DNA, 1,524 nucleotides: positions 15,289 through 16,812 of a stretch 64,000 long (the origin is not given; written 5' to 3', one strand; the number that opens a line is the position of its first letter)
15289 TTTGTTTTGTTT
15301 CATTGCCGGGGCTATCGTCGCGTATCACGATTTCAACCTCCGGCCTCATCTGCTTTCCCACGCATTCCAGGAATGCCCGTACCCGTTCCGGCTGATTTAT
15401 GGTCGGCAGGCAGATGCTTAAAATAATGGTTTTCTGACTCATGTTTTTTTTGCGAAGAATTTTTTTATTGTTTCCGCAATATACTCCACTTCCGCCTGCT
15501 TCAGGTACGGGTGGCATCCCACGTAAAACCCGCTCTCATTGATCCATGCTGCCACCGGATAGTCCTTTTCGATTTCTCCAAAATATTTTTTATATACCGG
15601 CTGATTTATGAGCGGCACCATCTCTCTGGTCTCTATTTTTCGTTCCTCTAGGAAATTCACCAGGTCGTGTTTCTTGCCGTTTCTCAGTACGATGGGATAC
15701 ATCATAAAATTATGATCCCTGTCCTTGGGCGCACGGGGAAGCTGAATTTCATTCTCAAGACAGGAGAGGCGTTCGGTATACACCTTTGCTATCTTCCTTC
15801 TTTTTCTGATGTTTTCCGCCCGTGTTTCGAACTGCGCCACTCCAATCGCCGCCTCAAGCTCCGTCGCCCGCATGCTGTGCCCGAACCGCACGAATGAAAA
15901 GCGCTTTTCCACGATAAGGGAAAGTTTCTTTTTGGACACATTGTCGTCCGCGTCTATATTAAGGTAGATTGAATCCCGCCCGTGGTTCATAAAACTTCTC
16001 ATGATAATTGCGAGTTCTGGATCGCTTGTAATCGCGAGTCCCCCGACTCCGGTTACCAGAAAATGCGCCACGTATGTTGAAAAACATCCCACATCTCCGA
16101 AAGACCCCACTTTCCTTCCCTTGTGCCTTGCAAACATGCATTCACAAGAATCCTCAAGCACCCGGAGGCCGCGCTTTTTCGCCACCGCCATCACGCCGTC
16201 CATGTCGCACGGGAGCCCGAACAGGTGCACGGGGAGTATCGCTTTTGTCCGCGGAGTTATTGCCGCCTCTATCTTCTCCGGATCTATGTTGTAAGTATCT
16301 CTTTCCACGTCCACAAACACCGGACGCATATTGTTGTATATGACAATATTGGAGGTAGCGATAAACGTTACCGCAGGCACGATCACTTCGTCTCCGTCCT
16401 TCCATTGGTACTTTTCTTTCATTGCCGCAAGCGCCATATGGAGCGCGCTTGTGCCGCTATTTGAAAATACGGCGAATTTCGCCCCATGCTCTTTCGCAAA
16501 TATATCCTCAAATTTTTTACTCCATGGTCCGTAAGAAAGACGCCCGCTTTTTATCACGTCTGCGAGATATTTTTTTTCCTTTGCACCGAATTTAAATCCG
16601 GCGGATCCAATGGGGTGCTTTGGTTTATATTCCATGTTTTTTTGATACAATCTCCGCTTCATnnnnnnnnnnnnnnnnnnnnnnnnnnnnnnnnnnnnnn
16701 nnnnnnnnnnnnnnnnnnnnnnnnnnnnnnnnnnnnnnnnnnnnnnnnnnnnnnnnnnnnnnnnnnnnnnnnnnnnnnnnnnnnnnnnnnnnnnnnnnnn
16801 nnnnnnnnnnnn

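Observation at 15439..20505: GDP-mannose-derived deoxysugar module consistent with a 3,6-dideoxyhexose (colitose-like) pathway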

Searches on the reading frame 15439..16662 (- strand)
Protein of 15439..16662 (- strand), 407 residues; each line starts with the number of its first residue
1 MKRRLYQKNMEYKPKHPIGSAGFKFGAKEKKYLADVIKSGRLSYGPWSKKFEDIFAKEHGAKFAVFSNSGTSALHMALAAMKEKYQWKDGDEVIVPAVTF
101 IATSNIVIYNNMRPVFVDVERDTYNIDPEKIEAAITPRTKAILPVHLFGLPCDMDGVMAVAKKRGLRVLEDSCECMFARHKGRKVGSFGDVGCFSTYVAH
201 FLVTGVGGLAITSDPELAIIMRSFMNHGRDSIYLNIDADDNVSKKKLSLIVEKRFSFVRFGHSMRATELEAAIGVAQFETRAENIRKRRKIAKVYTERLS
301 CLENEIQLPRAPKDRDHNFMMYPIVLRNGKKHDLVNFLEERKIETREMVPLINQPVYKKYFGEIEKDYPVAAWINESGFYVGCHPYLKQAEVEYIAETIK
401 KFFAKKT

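Call 4: search_protein_families(library=ncbifam, proteins=[window:15439-16662:-], max_evalue=0.00001)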
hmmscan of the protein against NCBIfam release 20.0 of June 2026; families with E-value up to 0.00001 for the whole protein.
window:15439-16662:- (407 aa): 14 families
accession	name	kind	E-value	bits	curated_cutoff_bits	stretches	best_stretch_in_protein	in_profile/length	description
NF011936.0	PRK15407.1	equivalog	2.8e-76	257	423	1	12-406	31-439/440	lipopolysaccharide biosynthesis protein RfbH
TIGR03588.1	PseC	equivalog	1.9e-65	221.2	423.5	1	31-402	15-379/380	UDP-4-amino-4,6-dideoxy-N-acetyl-beta-L-altrosamine transaminase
NF008687.0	PRK11706.1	equivalog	1e-63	215.3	375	1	27-403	11-374/375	dTDP-4-amino-4,6-dideoxygalactose transaminase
TIGR04181.1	NHT_00031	hypoth_equivalog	1.1e-60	205.5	420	1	24-361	7-339/359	LegC family aminotransferase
TIGR02379.1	ECA_wecE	subfamily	4.3e-57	193.6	434.85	1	27-401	11-373/376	dTDP-4-amino-4,6-dideoxy-D-glucose transaminase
NF008658.2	PRK11658.1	equivalog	1e-51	175.8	631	1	26-401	13-375/379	UDP-4-amino-4-deoxy-L-arabinose aminotransferase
TIGR04427.1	PLP_DesI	equivalog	1.6e-37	129.6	650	1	44-240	50-240/390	dTDP-4-dehydro-6-deoxyglucose aminotransferase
NF004769.0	PRK06107.1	equivalog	7.3e-08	31.6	617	1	65-143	97-171/402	aspartate transaminase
NF004770.0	PRK06108.1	subfamily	4.1e-07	29.2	422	1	55-190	90-228/396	pyridoxal phosphate-dependent aminotransferase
NF005816.0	PRK07682.1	equivalog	4.3e-07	28.9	620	1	72-143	101-168/390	aminotransferase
NF005817.0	PRK07683.1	equivalog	9.4e-07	27.9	575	1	88-143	111-166/387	aminotransferase A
NF004975.0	PRK06348.1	equivalog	1.8e-06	27.2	549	1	87-143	110-167/384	pyridoxal phosphate-dependent aminotransferase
NF041364.1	GntC_guanitoxin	equivalog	1.9e-06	27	415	1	84-143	78-139/356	guanitoxin biosynthesis PLP-dependent (S)-gamma-hydroxy-L-arginine cyclodehydratase GntC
NF004621.0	PRK05957.1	equivalog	5e-06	25.5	498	1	88-145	111-167/389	pyridoxal phosphate-dependent aminotransferase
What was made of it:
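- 15439..16662 (-): ColD-like PMP-dependent NDP-4-keto-6-deoxyhexose 3-dehydratase (DegT fold). The maximal ORF is 407 aa; the likely true start is 16635 (398 aa). The best NCBIfam model is RfbH/E1, at 257 bits against a cut-off of 423 (call 4).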

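Call 5: search_protein_families(library=pfam, proteins=[window:15439-16662:-], max_evalue=0.00001)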
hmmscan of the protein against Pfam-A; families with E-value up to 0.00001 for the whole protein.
window:15439-16662:- (407 aa): 3 families
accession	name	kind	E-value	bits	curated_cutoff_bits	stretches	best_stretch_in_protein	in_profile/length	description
PF01041.23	DegT_DnrJ_EryC1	-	1.3e-100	337.6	19.8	1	27-399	5-359/360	DegT/DnrJ/EryC1/StrS aminotransferase family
PF01212.27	Beta_elim_lyase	-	7.4e-07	29.2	27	1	46-305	32-271/288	Beta-eliminating lyase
PF01053.26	Cys_Met_Meta_PP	-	7.7e-06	25.1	27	0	45-172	51-174/381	Cys/Met metabolism PLP-dependent enzyme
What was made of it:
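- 15439..16662 (-): Pfam DegT_DnrJ_EryC1 at 338 bits (call 5).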

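Call 6: search_solved_structures(query=window:15439-16662:-, show_alignments=3, max_evalue=1e-20)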
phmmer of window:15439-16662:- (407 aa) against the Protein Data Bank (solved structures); distinct sequences matched with E-value up to 1e-20: 55.
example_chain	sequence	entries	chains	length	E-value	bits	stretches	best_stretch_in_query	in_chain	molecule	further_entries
7b0m_AAA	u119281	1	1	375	2.4e-57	197.9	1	25-231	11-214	Sugar aminotransferase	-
3dr7_A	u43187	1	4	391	6.4e-57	196.6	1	14-396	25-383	Putative perosamine synthetase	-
3dr4_A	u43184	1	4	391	8.6e-57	196.1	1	14-396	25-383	Putative perosamine synthetase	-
3bn1_A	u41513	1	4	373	1.1e-56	195.8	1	24-230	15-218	Perosamine synthetase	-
3bcx_A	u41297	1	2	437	6.2e-55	190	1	18-404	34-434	CDP-6-deoxy-L-threo-D-glycero-4-hexulose-3-dehydrase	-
3bb8_A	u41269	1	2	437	1.1e-53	185.9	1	18-404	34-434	CDP-4-keto-6-deoxy-D-glucose-3-dehydrase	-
7b0d_A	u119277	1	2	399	1.5e-49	172.3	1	35-233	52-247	Glutamine--scyllo-inositol transaminase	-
7n63_A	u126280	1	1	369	1.6e-45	159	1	32-236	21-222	Putative aminotransferase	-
2gms_A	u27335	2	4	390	2.3e-45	158.5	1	27-400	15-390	Putative pyridoxamine 5-phosphate-dependent dehydrase, Wbdk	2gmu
3frk_A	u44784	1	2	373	7.8e-45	156.8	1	34-236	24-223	QdtB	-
3b8x_A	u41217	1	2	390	2.1e-44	155.3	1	27-400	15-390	Pyridoxamine 5-phosphate-dependent dehydrase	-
3uwc_A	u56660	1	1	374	2.5e-44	155.1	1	33-229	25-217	Nucleotide-sugar aminotransferase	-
2r0t_A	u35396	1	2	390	4e-44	154.4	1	27-400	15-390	Pyridoxamine 5-phosphate-dependent dehydrase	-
3gr9_A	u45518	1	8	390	1e-43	153.1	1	27-400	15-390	ColD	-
7kz3_A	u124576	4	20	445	3.4e-43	151.4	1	33-355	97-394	Aminotransferase class I/II-fold pyridoxal phosphate-dependent enzyme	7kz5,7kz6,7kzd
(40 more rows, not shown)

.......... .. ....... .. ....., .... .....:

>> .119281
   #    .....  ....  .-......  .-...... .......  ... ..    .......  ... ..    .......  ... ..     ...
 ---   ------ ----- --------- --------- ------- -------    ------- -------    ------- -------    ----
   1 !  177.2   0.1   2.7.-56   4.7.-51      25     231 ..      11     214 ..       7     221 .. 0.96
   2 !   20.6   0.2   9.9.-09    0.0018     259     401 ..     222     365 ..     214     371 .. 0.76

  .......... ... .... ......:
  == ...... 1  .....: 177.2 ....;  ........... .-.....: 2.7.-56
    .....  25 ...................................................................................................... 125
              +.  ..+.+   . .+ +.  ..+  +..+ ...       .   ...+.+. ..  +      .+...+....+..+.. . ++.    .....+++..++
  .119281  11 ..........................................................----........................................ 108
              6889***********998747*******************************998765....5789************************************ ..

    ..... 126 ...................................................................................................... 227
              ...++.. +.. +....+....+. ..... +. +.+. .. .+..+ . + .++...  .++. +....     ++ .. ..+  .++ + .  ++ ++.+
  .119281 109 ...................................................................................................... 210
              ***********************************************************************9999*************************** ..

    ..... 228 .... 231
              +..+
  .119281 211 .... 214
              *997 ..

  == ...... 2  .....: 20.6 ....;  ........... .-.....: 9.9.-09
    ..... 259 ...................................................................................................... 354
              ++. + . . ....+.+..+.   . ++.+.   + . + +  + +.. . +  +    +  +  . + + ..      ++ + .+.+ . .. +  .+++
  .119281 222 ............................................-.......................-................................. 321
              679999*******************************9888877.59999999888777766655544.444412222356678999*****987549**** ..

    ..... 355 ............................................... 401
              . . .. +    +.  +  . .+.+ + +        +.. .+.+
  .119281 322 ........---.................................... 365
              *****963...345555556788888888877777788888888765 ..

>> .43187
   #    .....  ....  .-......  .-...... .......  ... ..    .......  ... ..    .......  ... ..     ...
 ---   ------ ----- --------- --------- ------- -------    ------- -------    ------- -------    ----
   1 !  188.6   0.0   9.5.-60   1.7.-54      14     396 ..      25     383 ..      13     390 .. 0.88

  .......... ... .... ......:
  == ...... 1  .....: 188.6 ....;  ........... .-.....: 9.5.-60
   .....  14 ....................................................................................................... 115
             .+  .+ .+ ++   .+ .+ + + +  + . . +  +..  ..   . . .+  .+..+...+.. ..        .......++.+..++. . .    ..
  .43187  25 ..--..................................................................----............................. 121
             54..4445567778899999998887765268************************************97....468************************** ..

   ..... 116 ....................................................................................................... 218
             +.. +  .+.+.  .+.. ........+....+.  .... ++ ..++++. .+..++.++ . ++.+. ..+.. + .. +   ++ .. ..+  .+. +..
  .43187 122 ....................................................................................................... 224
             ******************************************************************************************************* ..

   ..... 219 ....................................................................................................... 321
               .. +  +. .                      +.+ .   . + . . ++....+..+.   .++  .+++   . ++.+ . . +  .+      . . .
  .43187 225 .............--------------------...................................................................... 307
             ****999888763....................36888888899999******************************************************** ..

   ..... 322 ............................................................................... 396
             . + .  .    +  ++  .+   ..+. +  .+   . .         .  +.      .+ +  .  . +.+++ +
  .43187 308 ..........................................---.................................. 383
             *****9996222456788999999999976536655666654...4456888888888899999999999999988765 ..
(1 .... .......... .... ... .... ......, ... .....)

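Call 7: find_homologous_proteins(query=window:15439-16662:-, max_evalue=1e-30)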
Query window:15439-16662:- (407 aa): 7854 proteins with E <= 1e-30 among 8000 candidates; the best 120 are listed.
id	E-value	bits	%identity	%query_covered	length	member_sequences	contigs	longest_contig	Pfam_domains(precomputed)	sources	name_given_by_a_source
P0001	1.9e-275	931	100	100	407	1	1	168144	PF00266.26,PF01212.28,PF01053.27,PF01041.24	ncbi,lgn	-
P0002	1.8e-209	714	79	97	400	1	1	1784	PF00155.28,PF01041.24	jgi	-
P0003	2.5e-207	707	78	97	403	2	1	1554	PF00155.28,PF01212.28,PF01041.24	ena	-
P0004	1.6e-206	704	78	97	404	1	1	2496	PF00155.28,PF00266.26,PF01212.28,PF01053.27,PF01041.24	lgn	-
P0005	2.7e-205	700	75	97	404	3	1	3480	PF01041.24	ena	-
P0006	2.9e-205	700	76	97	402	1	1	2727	PF01041.24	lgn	-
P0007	5.5e-205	699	76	98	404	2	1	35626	PF01212.28,PF01041.24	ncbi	-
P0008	3.1e-204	696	76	97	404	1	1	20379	PF00266.26,PF01212.28,PF01041.24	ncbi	-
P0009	3.5e-203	693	76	96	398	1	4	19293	PF01041.24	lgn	-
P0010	3.6e-203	693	76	97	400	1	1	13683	PF01212.28,PF01041.24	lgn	-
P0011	1.0e-202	691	75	97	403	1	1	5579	PF00266.26,PF01053.27,PF01041.24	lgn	-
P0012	1.3e-202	691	75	97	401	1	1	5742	PF00266.26,PF01212.28,PF01053.27,PF01041.24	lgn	-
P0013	2.2e-202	690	74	97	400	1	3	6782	PF01053.27,PF01041.24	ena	-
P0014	2.6e-202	690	76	97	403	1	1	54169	PF01041.24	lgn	-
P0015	4.3e-202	689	76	97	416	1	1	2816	PF00266.26,PF01053.27,PF01041.24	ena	-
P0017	6.0e-201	686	74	97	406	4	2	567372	PF00266.26,PF01212.28,PF01053.27,PF01041.24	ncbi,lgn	-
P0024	2.8e-198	677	73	97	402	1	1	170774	PF00155.28,PF01212.28,PF01053.27,PF01041.24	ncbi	ncbi:MAG: DegT/DnrJ/EryC1/StrS family aminotransferase [Patescibacteria group bacterium]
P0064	7.2e-170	583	63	96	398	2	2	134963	PF01041.24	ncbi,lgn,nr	ncbi:MAG: DegT/DnrJ/EryC1/StrS family aminotransferase [Candidatus Omnitrophica bacterium]|nr:DegT/D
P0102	1.1e-164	566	61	99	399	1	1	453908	PF00155.28,PF01212.28,PF01041.24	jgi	jgi:perosamine synthetase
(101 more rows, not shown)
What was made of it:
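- Source annotations call relatives perosamine synthetase or dTDP-4-amino-4,6-dideoxygalactose transaminase (call 7).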

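Call 11: find_encoding_contigs(protein=P0001, flank=10000, max_places=3)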
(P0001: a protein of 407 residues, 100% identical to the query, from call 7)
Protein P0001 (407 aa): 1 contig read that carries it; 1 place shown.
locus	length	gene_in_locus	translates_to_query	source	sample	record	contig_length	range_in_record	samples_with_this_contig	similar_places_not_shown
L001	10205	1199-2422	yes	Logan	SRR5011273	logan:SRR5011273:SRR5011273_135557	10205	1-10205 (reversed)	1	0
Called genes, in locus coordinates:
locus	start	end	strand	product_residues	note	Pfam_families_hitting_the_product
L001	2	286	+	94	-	?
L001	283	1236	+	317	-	PF01073:3Beta_HSD (faint), PF01370:Epimerase, PF16363:GDP_Man_Dehyd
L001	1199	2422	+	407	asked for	PF01041:DegT_DnrJ_EryC1, PF01053:Cys_Met_Meta_PP (weak), PF01212:Beta_elim_lyase (weak), PF00266:Aminotran_5 (faint)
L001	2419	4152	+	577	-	PF00535:Glycos_transf_2, PF13649:Methyltransf_25 (faint), PF13489:Methyltransf_23, PF08241:Methyltransf_11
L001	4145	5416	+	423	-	PF01901:O_anti_polymase (faint)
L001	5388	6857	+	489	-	PF01943:Polysacc_synt, PF13440:Polysacc_synt_3, PF03023:MurJ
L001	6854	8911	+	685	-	PF13439:Glyco_transf_4, PF13579:Glyco_trans_4_4, PF20706:GT4-conflict, PF00534:Glycos_transf_1, PF13692:Glyco_trans_1_4, PF00535:Glycos_transf_2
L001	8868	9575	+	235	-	PF00984:UDPG_MGDP_dh (weak)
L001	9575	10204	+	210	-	?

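Call 12: find_encoding_contigs(protein=P0017, flank=10000, max_places=2)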
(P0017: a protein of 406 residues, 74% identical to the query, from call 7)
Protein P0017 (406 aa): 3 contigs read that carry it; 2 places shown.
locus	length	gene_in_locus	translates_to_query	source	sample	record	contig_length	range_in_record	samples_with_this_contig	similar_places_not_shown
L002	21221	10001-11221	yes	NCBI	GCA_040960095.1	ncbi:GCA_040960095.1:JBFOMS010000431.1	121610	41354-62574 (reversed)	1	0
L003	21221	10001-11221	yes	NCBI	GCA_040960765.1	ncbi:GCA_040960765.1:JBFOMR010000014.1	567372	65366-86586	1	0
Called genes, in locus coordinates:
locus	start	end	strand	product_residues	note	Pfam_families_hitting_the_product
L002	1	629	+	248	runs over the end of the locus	PF05050:Methyltransf_21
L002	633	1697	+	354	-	PF13524:Glyco_trans_1_2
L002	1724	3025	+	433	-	PF08421:Methyltransf_13, PF13489:Methyltransf_23, PF08484:Methyltransf_14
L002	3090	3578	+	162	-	-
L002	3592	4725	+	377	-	PF01041:DegT_DnrJ_EryC1, PF01212:Beta_elim_lyase (weak)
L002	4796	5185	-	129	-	-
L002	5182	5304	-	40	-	-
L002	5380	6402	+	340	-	PF00535:Glycos_transf_2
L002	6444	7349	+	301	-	PF01370:Epimerase, PF07993:NAD_binding_4 (faint), PF16363:GDP_Man_Dehyd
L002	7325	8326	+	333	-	PF01370:Epimerase, PF04321:RmlD_sub_bind, PF16363:GDP_Man_Dehyd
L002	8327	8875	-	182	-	-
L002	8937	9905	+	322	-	PF01073:3Beta_HSD (faint), PF01370:Epimerase, PF16363:GDP_Man_Dehyd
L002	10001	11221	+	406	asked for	PF01053:Cys_Met_Meta_PP (weak), PF01041:DegT_DnrJ_EryC1, PF01212:Beta_elim_lyase (weak), PF00266:Aminotran_5 (faint)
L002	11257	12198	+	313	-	PF00535:Glycos_transf_2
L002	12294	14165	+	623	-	PF13522:GATase_6, PF12481:DUF3700, PF13537:GATase_7, PF00733:Asn_synthase, PF02540:NAD_synthase (weak)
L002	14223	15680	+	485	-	-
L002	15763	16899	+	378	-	PF13439:Glyco_transf_4 (weak), PF20706:GT4-conflict (weak), PF00534:Glycos_transf_1, PF13692:Glyco_trans_1_4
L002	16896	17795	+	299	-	PF00535:Glycos_transf_2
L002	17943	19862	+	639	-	PF13522:GATase_6, PF13537:GATase_7, PF00733:Asn_synthase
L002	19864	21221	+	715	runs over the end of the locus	PF00107:ADH_zinc_N, PF13602:ADH_zinc_N_2 (faint), PF01408:GFO_IDH_MocA, PF02894:GFO_IDH_MocA_C, PF22725:GFO_IDH_MocA_C3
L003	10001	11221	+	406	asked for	PF01053:Cys_Met_Meta_PP (weak), PF01041:DegT_DnrJ_EryC1, PF01212:Beta_elim_lyase (weak), PF00266:Aminotran_5 (faint)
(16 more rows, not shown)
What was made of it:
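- In L002 it sits next to the Lys-type aminotransferase rather than next to the dehydratase (call 12), so it may belong to the amino-sugar branch.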

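Call 13: find_encoding_contigs(protein=P0024, flank=10000, max_places=2)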
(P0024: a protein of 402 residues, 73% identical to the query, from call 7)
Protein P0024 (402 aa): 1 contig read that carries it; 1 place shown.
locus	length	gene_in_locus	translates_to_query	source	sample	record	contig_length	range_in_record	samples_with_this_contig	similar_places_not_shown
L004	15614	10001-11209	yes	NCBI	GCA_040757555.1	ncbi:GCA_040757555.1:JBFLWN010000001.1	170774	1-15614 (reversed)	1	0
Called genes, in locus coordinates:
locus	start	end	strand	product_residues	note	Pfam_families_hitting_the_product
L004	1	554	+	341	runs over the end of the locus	PF01370:Epimerase, PF04321:RmlD_sub_bind (weak), PF16363:GDP_Man_Dehyd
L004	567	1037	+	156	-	-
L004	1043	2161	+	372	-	PF01041:DegT_DnrJ_EryC1, PF01212:Beta_elim_lyase (weak)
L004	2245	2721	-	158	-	-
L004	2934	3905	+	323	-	PF08545:ACP_syn_III, PF08541:ACP_syn_III_C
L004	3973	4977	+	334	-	PF00535:Glycos_transf_2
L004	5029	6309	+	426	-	PF08421:Methyltransf_13, PF13489:Methyltransf_23, PF08484:Methyltransf_14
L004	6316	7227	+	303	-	PF01370:Epimerase, PF16363:GDP_Man_Dehyd, PF07993:NAD_binding_4 (weak)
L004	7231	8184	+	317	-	PF01370:Epimerase, PF02719:Polysacc_synt_2 (weak), PF04321:RmlD_sub_bind, PF16363:GDP_Man_Dehyd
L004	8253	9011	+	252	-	PF05050:Methyltransf_21 (weak)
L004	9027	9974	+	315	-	PF01073:3Beta_HSD (faint), PF01370:Epimerase, PF16363:GDP_Man_Dehyd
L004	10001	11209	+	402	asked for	PF01053:Cys_Met_Meta_PP (weak), PF00155:Aminotran_1_2 (faint), PF01041:DegT_DnrJ_EryC1, PF01212:Beta_elim_lyase (faint)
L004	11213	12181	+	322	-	PF00535:Glycos_transf_2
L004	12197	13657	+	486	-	PF01943:Polysacc_synt, PF13440:Polysacc_synt_3, PF03023:MurJ, PF01554:MatE (weak)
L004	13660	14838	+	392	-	PF13439:Glyco_transf_4, PF13579:Glyco_trans_4_4, PF20706:GT4-conflict, PF00534:Glycos_transf_1, PF13692:Glyco_trans_1_4, PF13524:Glyco_trans_1_2 (weak)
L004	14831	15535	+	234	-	-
